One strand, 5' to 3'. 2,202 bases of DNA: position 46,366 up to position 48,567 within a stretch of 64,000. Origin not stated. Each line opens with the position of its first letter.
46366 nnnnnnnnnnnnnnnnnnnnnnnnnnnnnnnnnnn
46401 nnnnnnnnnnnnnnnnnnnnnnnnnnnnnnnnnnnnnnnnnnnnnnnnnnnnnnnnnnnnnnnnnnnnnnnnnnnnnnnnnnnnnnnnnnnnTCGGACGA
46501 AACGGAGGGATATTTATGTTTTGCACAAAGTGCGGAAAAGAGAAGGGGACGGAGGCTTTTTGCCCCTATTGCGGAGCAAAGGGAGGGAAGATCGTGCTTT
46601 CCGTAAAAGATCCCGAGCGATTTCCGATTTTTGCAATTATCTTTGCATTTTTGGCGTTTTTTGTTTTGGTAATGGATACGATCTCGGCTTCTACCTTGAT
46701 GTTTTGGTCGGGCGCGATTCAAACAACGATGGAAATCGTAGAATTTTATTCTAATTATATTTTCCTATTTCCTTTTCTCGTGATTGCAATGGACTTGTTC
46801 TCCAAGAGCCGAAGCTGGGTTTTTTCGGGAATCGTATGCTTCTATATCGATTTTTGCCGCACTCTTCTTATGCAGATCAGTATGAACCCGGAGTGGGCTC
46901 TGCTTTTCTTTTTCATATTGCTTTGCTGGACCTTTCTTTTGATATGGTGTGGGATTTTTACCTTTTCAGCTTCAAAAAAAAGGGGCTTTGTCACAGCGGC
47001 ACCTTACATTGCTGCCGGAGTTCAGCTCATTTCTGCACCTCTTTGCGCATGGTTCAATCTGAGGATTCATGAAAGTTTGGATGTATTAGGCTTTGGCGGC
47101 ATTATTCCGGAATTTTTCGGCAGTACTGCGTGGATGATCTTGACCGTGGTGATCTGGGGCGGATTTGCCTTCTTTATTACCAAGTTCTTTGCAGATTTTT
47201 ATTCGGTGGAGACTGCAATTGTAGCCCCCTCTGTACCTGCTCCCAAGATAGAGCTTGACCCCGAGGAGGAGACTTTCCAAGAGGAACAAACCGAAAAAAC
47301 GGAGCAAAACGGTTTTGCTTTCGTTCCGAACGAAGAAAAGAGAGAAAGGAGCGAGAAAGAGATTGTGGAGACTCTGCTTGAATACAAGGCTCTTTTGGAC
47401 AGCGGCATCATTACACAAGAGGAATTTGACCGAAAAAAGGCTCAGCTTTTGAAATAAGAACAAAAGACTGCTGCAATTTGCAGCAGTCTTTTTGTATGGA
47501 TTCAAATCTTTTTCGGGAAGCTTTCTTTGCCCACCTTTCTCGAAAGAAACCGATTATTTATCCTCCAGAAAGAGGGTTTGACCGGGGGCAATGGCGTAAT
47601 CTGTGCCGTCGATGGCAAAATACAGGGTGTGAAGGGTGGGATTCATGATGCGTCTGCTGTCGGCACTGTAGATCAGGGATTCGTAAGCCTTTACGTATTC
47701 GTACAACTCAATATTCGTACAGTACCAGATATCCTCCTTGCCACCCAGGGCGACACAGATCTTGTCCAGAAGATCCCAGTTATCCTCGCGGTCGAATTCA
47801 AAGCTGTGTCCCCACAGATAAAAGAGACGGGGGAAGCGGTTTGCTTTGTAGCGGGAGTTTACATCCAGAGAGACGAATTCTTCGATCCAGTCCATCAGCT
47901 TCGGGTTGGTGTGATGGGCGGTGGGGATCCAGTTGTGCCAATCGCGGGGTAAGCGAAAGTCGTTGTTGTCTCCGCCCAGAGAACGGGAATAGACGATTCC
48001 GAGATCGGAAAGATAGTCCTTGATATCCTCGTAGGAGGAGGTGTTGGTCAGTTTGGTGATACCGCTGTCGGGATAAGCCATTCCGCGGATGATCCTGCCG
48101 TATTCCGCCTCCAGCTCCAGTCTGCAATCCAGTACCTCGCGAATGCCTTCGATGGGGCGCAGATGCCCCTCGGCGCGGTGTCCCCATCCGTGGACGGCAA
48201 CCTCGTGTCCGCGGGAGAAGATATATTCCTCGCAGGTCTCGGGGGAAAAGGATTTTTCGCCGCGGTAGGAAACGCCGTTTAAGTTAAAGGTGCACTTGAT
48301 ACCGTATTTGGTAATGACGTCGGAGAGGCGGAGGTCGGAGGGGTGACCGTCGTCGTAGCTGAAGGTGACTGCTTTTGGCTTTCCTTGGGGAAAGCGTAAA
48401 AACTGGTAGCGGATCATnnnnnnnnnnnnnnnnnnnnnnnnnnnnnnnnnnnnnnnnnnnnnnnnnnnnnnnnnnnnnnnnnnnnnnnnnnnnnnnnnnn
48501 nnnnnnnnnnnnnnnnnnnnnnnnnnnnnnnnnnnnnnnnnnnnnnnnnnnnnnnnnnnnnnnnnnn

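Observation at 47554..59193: Two tandem ~1,620-aa secreted proteins fuse a beta-helix-like repeat stalk to a ceramidase-like domain; the downstream one is co-operonic with a PHP phosphoesterase and a CE4 deacetylase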

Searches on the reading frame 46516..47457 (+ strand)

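Call 11: search_protein_families(library=pfam, proteins=[window:46516-47457:+], max_evalue=0.01)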
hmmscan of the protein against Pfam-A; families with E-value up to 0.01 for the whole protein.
window:46516-47457:+ (313 aa): 3 families
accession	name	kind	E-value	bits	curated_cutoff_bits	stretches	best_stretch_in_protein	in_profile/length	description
PF09851.14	SHOCT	-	3.2e-09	36.7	27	1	287-312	3-28/28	Short C-terminal domain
PF13240.11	Zn_Ribbon_1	-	0.0057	16.9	25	0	2-22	1-22/23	zinc-ribbon domain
PF24007.1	DUF7321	-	0.0077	16.4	27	0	163-231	42-107/155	Domain of unknown function (DUF7321)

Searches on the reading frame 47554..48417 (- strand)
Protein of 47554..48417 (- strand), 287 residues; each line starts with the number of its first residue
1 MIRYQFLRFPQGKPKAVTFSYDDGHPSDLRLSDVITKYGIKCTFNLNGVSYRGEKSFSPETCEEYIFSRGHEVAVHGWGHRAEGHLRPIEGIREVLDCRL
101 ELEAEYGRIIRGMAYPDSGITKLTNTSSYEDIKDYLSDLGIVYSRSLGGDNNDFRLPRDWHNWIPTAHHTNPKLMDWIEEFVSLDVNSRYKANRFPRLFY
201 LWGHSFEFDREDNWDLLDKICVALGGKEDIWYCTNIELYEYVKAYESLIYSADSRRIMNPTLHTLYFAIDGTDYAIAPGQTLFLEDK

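Call 7: search_protein_families(library=pfam, proteins=[window:47554-48417:-], max_evalue=0.1)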
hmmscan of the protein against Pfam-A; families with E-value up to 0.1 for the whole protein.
window:47554-48417:- (287 aa): 1 family
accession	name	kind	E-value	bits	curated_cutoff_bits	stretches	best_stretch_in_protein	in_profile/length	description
PF01522.26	Polysacc_deac_1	-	6.1e-10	39.6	23.1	1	12-124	4-112/124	Polysaccharide deacetylase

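Call 8: search_protein_families(library=ncbifam, proteins=[window:47554-48417:-], max_evalue=0.1)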
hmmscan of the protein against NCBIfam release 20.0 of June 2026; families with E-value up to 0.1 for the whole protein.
window:47554-48417:- (287 aa): 3 families
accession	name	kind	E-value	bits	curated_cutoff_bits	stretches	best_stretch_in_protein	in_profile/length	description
TIGR03006.1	pepcterm_polyde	equivalog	3e-05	23.3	276.2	1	33-147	41-145/272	XrtA system polysaccharide deacetylase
NF045820.1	PgAcgDacpgdA_Strep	equivalog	0.00054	18.9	800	1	13-86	266-336/463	peptidoglycan-N-acetylglucosamine deacetylase PgdA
TIGR02764.1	spore_ybaN_pdaB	equivalog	0.027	14.2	237.4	1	14-100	7-88/191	polysaccharide deacetylase family sporulation protein PdaB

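Call 53: search_solved_structures(query=window:47554-48417:-, max_evalue=0.01)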
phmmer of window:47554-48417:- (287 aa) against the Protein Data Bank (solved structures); distinct sequences matched with E-value up to 0.01: 3.
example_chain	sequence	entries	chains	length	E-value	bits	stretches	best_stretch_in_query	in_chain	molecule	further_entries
2c1g_A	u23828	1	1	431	0.0014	21.1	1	9-121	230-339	PEPTIDOGLYCAN GLCNAC DEACETYLASE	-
2c71_A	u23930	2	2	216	0.0026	20.2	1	15-103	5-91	GLYCOSIDE HYDROLASE, FAMILY 11:CLOSTRIDIUM CELLULOSOME ENZYME, DOCKERIN TYPE I:POLYSACCHAR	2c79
2c1i_A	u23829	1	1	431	0.0058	19.1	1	11-121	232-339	PEPTIDOGLYCAN GLCNAC DEACETYLASE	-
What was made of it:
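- On Carbohydrate esterase family 4 / NodB (PF01522): There is weak PDB similarity to SpPgdA (call 53).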
